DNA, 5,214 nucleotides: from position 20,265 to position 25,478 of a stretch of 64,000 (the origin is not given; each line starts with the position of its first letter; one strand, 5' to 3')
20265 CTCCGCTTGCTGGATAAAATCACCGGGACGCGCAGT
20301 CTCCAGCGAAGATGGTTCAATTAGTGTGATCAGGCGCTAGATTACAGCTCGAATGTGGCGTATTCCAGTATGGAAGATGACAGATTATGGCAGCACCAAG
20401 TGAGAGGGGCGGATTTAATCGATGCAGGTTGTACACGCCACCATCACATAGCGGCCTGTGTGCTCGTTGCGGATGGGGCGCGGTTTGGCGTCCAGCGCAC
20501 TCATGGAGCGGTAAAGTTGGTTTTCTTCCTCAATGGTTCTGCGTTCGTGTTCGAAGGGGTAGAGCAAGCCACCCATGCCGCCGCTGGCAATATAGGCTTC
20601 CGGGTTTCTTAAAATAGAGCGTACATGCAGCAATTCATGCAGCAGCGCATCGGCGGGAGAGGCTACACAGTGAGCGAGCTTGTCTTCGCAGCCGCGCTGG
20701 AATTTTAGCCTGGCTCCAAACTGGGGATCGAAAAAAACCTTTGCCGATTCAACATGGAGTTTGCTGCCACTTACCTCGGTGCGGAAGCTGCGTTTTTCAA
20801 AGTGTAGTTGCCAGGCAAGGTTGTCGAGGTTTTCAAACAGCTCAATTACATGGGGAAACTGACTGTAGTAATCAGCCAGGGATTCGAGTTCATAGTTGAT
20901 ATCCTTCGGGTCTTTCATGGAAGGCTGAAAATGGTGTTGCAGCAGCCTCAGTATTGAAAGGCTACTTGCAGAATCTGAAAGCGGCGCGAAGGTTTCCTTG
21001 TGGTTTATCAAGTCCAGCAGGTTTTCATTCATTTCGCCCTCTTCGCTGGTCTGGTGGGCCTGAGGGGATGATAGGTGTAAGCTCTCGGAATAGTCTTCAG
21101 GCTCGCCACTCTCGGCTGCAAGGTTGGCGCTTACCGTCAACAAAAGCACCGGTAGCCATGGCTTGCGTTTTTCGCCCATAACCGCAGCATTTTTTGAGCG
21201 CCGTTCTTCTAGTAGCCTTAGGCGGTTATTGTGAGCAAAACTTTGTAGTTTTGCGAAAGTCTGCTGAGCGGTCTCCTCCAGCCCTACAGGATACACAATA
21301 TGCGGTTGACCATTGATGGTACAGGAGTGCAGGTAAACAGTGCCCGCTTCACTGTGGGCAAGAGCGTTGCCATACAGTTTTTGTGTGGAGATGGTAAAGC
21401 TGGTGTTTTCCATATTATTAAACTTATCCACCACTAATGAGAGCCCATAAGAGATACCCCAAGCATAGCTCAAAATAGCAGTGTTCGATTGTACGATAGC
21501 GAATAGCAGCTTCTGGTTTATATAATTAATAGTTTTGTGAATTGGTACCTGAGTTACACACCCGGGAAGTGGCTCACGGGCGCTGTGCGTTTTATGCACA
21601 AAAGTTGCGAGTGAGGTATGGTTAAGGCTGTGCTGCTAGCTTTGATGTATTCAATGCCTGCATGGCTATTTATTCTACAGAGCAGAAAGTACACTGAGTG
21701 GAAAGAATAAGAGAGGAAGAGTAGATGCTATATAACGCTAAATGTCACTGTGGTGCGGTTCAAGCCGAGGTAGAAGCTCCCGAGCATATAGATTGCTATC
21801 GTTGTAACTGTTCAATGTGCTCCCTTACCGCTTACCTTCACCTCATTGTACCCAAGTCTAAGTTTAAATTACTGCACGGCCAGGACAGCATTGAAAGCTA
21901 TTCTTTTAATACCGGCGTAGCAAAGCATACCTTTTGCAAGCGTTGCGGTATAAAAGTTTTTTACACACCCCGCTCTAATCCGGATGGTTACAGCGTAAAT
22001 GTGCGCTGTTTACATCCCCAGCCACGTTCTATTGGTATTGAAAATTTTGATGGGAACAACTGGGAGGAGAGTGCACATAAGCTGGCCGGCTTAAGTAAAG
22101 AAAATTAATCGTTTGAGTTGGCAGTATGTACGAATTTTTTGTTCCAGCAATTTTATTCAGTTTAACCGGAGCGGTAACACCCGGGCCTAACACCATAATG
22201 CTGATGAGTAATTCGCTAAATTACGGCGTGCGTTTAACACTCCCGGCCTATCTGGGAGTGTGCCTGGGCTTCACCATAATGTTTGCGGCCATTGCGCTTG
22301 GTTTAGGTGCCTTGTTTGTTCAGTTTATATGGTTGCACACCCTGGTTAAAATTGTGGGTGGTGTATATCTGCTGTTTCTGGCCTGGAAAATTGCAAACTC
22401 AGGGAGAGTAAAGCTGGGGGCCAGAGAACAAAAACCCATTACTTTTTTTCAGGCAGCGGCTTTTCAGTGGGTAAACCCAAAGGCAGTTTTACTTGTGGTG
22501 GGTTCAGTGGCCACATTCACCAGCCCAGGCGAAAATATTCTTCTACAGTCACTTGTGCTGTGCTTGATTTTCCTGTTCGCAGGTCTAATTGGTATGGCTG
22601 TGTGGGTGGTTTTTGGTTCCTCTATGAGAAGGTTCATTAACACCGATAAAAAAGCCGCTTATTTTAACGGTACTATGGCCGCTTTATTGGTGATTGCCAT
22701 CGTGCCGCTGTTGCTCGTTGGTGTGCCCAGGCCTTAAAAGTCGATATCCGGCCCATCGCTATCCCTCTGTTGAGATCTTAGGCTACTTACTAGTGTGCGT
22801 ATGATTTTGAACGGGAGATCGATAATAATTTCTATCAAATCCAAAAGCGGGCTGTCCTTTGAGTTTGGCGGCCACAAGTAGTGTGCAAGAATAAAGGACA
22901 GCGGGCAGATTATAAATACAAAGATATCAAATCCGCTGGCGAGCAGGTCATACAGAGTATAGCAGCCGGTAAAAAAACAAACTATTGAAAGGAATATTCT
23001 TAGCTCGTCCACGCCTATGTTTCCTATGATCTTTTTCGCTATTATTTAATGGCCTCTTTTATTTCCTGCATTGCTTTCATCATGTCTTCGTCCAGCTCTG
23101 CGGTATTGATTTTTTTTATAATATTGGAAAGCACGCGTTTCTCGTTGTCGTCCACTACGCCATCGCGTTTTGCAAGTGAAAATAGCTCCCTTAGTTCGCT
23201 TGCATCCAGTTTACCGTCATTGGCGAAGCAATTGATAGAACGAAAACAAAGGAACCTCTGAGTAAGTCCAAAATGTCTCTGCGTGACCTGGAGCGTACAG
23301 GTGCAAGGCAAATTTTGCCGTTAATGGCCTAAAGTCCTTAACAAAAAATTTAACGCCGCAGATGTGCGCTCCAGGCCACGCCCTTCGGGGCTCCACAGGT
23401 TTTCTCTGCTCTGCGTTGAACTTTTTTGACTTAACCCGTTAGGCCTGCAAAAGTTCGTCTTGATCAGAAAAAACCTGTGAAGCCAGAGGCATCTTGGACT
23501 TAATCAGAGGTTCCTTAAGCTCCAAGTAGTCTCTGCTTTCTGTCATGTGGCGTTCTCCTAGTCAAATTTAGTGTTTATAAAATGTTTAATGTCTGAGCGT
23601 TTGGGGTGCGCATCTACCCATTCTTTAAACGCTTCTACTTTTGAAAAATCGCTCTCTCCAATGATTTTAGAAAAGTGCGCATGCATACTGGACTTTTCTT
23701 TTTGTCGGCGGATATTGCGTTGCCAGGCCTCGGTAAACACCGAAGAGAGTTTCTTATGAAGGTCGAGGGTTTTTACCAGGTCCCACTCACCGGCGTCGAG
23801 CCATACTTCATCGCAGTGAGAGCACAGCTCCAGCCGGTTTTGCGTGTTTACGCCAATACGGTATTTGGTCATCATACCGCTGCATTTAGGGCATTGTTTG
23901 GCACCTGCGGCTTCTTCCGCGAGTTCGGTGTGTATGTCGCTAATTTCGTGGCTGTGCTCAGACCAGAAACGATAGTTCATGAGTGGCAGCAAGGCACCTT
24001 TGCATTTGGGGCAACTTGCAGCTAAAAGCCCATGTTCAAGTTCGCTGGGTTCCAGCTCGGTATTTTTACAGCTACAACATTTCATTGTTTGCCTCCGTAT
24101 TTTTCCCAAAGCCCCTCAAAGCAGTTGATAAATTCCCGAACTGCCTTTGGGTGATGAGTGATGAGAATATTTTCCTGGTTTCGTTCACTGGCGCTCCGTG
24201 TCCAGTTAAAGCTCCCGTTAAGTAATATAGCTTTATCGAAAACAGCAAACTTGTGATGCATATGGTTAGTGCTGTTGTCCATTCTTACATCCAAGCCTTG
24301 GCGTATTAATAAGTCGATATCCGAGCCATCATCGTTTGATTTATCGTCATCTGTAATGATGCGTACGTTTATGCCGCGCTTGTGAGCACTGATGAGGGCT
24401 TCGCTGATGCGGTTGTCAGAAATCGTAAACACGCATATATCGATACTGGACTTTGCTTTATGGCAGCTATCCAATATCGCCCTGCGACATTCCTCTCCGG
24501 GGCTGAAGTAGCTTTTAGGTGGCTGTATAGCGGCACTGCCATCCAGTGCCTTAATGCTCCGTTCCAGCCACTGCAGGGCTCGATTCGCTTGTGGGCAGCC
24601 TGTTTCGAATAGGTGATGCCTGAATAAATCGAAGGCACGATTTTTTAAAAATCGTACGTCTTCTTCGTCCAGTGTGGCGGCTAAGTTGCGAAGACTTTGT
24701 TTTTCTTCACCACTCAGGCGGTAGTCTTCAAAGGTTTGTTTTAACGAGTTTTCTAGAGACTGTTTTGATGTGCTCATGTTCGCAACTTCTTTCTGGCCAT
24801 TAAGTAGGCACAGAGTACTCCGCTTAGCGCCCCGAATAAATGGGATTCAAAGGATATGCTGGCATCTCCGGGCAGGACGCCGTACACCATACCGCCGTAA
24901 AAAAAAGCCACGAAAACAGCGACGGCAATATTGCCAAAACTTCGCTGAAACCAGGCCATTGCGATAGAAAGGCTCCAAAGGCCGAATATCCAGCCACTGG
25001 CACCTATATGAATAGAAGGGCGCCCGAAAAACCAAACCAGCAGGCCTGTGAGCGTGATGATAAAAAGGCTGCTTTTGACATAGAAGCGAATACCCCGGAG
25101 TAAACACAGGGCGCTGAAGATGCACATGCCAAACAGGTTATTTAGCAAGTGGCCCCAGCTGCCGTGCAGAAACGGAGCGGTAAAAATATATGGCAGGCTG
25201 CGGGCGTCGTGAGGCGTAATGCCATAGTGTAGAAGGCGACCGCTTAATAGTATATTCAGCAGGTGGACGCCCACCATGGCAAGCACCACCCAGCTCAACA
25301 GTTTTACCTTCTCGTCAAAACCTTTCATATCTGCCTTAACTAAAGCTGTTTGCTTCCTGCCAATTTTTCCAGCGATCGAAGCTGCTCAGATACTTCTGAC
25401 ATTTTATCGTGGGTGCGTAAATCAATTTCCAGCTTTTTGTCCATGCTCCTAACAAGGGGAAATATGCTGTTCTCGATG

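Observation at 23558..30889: Tightly coupled five-gene unit: glycine-zipper mini-protein, 1772-aa coiled-coil AAA+ giant, rhomboid protease, single-HKD PLD/Nuc-like protein and tandem zinc-ribbon protein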

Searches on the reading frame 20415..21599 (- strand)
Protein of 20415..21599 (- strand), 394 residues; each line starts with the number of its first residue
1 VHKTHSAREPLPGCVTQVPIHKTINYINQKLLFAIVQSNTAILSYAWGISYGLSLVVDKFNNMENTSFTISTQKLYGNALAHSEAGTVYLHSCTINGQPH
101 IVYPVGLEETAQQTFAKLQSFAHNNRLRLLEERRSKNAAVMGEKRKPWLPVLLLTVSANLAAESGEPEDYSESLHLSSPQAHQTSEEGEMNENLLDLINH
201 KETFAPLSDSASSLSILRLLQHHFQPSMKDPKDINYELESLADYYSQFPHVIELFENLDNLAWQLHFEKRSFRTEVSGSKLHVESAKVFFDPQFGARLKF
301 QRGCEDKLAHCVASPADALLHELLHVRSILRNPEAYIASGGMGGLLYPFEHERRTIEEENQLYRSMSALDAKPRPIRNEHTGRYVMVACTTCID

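Call 9: search_protein_families(library=pfam, proteins=[window:20415-21599:-], max_evalue=0.001)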
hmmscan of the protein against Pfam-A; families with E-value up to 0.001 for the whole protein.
window:20415-21599:- (394 aa): 0 families

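Call 19: search_protein_families(library=pfam, proteins=[window:20415-21599:-], max_evalue=10)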
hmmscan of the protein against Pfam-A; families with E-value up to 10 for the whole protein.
window:20415-21599:- (394 aa): 1 family
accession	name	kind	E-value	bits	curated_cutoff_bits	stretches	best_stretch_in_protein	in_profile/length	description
PF12112.13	DUF3579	-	0.0086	17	25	1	88-131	46-89/90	Protein of unknown function (DUF3579)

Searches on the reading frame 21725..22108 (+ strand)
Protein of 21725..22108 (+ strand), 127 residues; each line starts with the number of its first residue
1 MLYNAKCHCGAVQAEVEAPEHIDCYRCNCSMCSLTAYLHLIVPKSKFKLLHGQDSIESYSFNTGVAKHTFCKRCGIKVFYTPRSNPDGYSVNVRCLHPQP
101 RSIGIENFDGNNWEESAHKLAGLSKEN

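Call 9: search_protein_families(library=pfam, proteins=[window:21725-22108:+], max_evalue=0.001)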
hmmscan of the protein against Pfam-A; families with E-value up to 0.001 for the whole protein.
window:21725-22108:+ (127 aa): 1 family
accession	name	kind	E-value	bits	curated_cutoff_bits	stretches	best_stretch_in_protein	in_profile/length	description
PF04828.22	GFA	-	6.4e-15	55.7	24.3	1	3-98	2-101/115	Glutathione-dependent formaldehyde-activating enzyme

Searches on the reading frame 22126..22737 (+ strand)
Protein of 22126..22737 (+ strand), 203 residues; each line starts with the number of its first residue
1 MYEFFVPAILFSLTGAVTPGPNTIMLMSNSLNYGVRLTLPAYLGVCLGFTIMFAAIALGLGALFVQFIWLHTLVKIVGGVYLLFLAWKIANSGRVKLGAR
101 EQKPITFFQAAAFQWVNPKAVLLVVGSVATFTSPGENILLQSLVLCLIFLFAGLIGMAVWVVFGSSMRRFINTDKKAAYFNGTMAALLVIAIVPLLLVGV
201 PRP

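Call 9: search_protein_families(library=pfam, proteins=[window:22126-22737:+], max_evalue=0.001)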
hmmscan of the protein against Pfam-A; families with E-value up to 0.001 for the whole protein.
window:22126-22737:+ (203 aa): 1 family
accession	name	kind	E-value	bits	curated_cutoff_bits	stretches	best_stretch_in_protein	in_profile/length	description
PF01810.24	LysE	-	9.8e-20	71.3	25.6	1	14-190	2-184/193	LysE type translocator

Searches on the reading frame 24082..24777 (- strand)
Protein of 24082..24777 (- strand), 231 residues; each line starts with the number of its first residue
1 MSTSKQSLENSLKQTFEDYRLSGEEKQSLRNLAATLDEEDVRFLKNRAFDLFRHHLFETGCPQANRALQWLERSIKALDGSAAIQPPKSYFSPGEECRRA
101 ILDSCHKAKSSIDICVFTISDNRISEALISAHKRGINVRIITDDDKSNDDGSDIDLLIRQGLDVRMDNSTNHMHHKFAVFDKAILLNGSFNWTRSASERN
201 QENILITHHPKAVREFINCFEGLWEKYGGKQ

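Call 5: search_protein_families(library=pfam, proteins=[window:24082-24777:-], max_evalue=0.01)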
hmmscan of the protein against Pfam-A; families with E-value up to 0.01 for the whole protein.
window:24082-24777:- (231 aa): 2 families
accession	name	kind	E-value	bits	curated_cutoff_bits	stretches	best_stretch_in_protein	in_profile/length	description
PF13091.12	PLDc_2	-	5.8e-32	110.7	27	1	105-224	5-132/132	PLD-like domain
PF00614.28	PLDc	-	0.0016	18.8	21.9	1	173-194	5-26/28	Phospholipase D Active site motif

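Call 6: search_protein_families(library=ncbifam, proteins=[window:24082-24777:-], max_evalue=0.01)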
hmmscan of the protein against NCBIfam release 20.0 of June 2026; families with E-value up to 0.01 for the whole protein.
window:24082-24777:- (231 aa): 8 families
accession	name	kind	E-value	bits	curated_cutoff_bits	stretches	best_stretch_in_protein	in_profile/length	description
NF010490.0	PRK13912.1-1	equivalog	7.4e-19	68.4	211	1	97-221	31-153/159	nuclease NucT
NF010492.0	PRK13912.1-3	equivalog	9.3e-18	64.4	297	1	99-221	37-169/178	nuclease NucT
NF010491.0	PRK13912.1-2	equivalog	4.1e-11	43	225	1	99-209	39-159/180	nuclease NucT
NF038319.1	DISARM_DrmC_I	equivalog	3.9e-09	36.4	133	1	87-215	85-226/236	DISARM system phospholipase D-like protein DrmC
NF041068.1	DpdK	equivalog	6.1e-09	35.7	100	1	121-222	64-165/167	phospholipase D-like domain-containing protein DpdK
NF010493.0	PRK13912.1-4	equivalog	7.4e-09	35.8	351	1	100-207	31-148/171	nuclease NucT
NF009107.0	PRK12452.1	equivalog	0.0011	17.7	787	0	95-217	343-470/509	cardiolipin synthase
TIGR04265.1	bac_cardiolipin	equivalog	0.0014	17.6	290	1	89-162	122-200/483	cardiolipin synthase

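Call 7: search_protein_families(library=padloc, proteins=[window:24082-24777:-], max_evalue=0.01)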
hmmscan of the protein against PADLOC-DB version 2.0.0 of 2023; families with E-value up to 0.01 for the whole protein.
window:24082-24777:- (231 aa): 21 families
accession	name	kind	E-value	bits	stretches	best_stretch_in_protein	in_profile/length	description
PDLC03924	MkoC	-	5.5e-10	36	1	96-203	992-1112/1136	-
PDLC02901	DpdK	-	2.3e-09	35.2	1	122-225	68-170/173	DpdK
PDLC02614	DrmC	-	4.9e-09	34.1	1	101-209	26-137/153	DrmC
PDLC02606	DrmC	-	1.2e-08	32.9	1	90-206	28-157/182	DrmC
PDLC03922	MkoB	-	2.8e-08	31.5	1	5-219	227-441/610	-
PDLC02585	DrmC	-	3.8e-07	27.9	1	87-205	96-227/253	DrmC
PDLC02588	DrmC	-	8.2e-07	26.9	1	168-206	188-226/256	DrmC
PDLC02607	DrmC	-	2e-06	25.3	1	166-225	196-255/265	DrmC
PDLC02589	DrmC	-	3.7e-06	24.3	1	99-148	113-163/264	DrmC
PDLC02597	DrmC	-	5.3e-05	21.2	1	100-211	100-223/242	DrmC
PDLC02612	DrmC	-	6.8e-05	20.5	1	71-220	58-221/235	DrmC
PDLC02595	DrmC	-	8.5e-05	20.4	1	121-202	144-238/269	DrmC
PDLC02609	DrmC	-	0.00015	19.8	1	124-205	125-214/241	DrmC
PDLC02707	PbeA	-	0.00016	18.4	1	162-226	121-199/672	PbeA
PDLC02605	DrmC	-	0.00033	18.3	1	105-150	124-170/270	DrmC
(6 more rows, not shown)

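Call 50: find_homologous_proteins(query=window:24082-24777:-, max_evalue=0.00001)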
Query window:24082-24777:- (231 aa): 2944 proteins with E <= 0.00001 among 3070 candidates; the best 120 are listed.
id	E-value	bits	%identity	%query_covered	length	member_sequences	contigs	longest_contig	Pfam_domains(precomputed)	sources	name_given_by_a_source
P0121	5.3e-152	522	100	100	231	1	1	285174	PF13091.13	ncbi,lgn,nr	ncbi:Phosphatidylserine/phosphatidylglycerophosphate/cardiolipin synthases and related enzymes [Alte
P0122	3.2e-112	392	75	100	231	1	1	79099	PF13091.13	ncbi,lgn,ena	-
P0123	4.9e-86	306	61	98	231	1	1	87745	PF13091.13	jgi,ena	-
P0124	1.2e-77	279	54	98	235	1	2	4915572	PF07894.19,PF13091.13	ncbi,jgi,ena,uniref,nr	ncbi:phospholipase D-like domain-containing protein [Teredinibacter haidensis]|uniref:phospholipase 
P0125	4.9e-77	277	58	95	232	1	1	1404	PF07894.19,PF13091.13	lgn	-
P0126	1.2e-75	272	54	99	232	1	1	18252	PF13091.13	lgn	-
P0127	9.5e-75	269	59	95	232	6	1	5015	PF07894.19,PF13091.13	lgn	-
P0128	8.9e-74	266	57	95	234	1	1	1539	PF07894.19,PF13091.13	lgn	-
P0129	2.0e-73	265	53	98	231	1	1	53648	PF07894.19,PF13091.13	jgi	-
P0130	3.2e-73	264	52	99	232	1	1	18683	PF13091.13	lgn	-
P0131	7.4e-73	263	57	97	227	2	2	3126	PF13091.13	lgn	-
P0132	1.2e-72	262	53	97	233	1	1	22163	PF07894.19,PF13091.13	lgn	-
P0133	2.0e-72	262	56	95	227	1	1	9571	PF13091.13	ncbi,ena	-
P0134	4.0e-72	261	55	97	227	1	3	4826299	PF13091.13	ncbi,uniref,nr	ncbi:phospholipase D-like domain-containing protein [Alkalimarinus coralli]|uniref:phospholipase D-l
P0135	4.4e-72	260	56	97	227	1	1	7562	PF13091.13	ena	-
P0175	1.1e-66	243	50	95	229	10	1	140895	PF13091.13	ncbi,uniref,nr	ncbi:Phospholipase D [Saezia sanguinis]|uniref:phospholipase D n=1 Tax=Saezia sanguinis TaxID=196523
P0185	8.0e-66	240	53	94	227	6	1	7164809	PF13091.13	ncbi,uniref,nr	ncbi:phospholipase D-like domain-containing protein [Hahella aquimaris]|uniref:phospholipase D-like 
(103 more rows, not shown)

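Call 51: find_encoding_contigs(protein=P0124, flank=10000, max_places=1)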
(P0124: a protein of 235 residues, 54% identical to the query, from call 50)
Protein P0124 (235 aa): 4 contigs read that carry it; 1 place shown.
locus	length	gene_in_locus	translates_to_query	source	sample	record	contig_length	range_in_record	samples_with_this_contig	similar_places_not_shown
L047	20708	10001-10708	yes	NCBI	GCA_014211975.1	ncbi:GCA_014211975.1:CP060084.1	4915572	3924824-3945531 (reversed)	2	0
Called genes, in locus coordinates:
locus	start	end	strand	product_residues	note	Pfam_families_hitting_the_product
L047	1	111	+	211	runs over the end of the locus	PF09938:DUF2170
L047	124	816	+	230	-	PF04012:PspA_IM30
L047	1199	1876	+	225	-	-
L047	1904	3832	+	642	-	-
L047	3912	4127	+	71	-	-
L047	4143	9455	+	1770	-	PF12458:DUF3686, PF07728:AAA_5 (faint), PF00004:AAA (faint), PF25472:DUF7902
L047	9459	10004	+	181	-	PF01694:Rhomboid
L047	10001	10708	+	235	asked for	PF07894:SACK1 (faint), PF13091:PLDc_2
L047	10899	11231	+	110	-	-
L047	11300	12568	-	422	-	PF07992:Pyr_redox_2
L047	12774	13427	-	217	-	-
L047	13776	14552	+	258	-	PF08220:HTH_DeoR, PF08279:HTH_11 (weak), PF00455:DeoRC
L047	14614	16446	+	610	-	PF13522:GATase_6, PF13537:GATase_7, PF01380:SIS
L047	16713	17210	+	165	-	PF11220:DUF3015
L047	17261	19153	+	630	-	PF25225:DUF7843, PF13387:Lnb_N, PF25222:DUF7840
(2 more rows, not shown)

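Call 52: find_encoding_contigs(protein=P0185, flank=10000, max_places=1)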
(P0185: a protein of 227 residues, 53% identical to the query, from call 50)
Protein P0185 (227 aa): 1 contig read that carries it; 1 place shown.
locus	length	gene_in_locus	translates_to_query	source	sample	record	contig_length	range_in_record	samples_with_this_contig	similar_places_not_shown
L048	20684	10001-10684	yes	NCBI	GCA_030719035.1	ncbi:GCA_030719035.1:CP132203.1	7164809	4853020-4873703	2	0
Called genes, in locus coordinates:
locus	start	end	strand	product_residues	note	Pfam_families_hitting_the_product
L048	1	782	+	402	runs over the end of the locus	PF00072:Response_reg, PF00563:EAL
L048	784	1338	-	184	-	PF00300:His_Phos_1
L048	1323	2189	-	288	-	PF02654:CobS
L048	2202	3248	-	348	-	PF02277:DBI_PRT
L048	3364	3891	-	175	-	PF02283:CobU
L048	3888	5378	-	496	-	PF01656:CbiA, PF13500:AAA_26, PF07685:GATase_3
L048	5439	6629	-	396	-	-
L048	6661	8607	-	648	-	PF07715:Plug, PF00593:TonB_dep_Rec_b-barrel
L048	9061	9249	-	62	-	PF11216:DUF3012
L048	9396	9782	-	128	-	-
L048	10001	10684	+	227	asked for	PF13091:PLDc_2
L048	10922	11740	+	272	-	PF00351:Biopterin_H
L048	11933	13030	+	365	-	PF14696:Glyoxalase_5, PF13669:Glyoxalase_4 (faint), PF00903:Glyoxalase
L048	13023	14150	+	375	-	PF20510:HgmA_N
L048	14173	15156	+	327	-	PF18288:FAA_hydro_N_2, PF01557:FAA_hydrolase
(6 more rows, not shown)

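Call 53: find_encoding_contigs(protein=P0175, flank=10000, max_places=1)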
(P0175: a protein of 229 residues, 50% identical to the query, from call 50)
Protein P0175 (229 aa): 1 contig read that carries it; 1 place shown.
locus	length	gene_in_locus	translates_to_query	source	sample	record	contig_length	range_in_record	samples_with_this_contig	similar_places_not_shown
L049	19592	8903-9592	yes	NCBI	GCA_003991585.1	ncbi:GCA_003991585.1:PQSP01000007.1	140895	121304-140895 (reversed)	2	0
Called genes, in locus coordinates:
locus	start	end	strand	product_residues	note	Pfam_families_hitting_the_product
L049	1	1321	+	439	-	PF18883:AC_1, PF03797:Autotransporter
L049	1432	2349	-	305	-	PF23023:Anti-Pycsar_Apyc1, PF00753:Lactamase_B, PF13691:Lactamase_B_4 (weak), PF12706:Lactamase_B_2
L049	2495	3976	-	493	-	PF00083:Sugar_tr, PF07690:MFS_1, PF13347:MFS_2 (weak), PF00083:Sugar_tr, PF07690:MFS_1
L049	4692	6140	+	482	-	PF05221:AdoHcyase, PF02826:2-Hacid_dh_C, PF00670:AdoHcyase_NAD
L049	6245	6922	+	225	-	-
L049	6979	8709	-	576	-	PF14903:WG_beta_rep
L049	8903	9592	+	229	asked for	PF13091:PLDc_2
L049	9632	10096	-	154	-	PF01047:MarR (weak), PF13404:HTH_AsnC-type, PF13412:HTH_24, PF01037:AsnC_trans_reg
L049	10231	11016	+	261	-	PF06314:ADC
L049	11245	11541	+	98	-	PF00166:Cpn10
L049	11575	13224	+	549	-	-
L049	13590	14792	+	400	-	PF07690:MFS_1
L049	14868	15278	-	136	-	PF16695:Tai4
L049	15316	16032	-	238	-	PF03193:RsgA_GTPase (faint), PF00735:Septin (faint), PF01926:MMR_HSR1, PF02421:FeoB_N (weak)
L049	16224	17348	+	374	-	PF13646:HEAT_2 (faint), PF08713:DNA_alkylation (weak), PF02985:HEAT (faint)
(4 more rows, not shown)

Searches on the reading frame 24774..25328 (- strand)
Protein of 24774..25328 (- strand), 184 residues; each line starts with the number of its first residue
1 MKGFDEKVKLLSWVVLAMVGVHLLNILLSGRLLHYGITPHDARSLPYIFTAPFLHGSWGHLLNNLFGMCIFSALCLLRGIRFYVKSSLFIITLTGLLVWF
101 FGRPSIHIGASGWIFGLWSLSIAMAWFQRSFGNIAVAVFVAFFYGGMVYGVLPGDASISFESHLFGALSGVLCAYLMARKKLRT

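Call 5: search_protein_families(library=pfam, proteins=[window:24774-25328:-], max_evalue=0.01)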
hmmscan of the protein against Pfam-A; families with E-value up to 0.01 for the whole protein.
window:24774-25328:- (184 aa): 1 family
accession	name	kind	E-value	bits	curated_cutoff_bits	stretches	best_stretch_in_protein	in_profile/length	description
PF01694.28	Rhomboid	-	5.4e-18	66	22.6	1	48-179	7-142/143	Rhomboid domain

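Call 6: search_protein_families(library=ncbifam, proteins=[window:24774-25328:-], max_evalue=0.01)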
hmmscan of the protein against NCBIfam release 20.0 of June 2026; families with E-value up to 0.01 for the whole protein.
window:24774-25328:- (184 aa): 1 family
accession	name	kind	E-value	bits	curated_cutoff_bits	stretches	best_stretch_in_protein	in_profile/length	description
TIGR03902.1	rhom_GG_sort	equivalog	3.9e-08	33.4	84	1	48-174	19-153/154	rhombosortase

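Call 7: search_protein_families(library=padloc, proteins=[window:24774-25328:-], max_evalue=0.01)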
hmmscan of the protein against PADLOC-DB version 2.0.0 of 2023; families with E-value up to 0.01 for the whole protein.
window:24774-25328:- (184 aa): 0 families
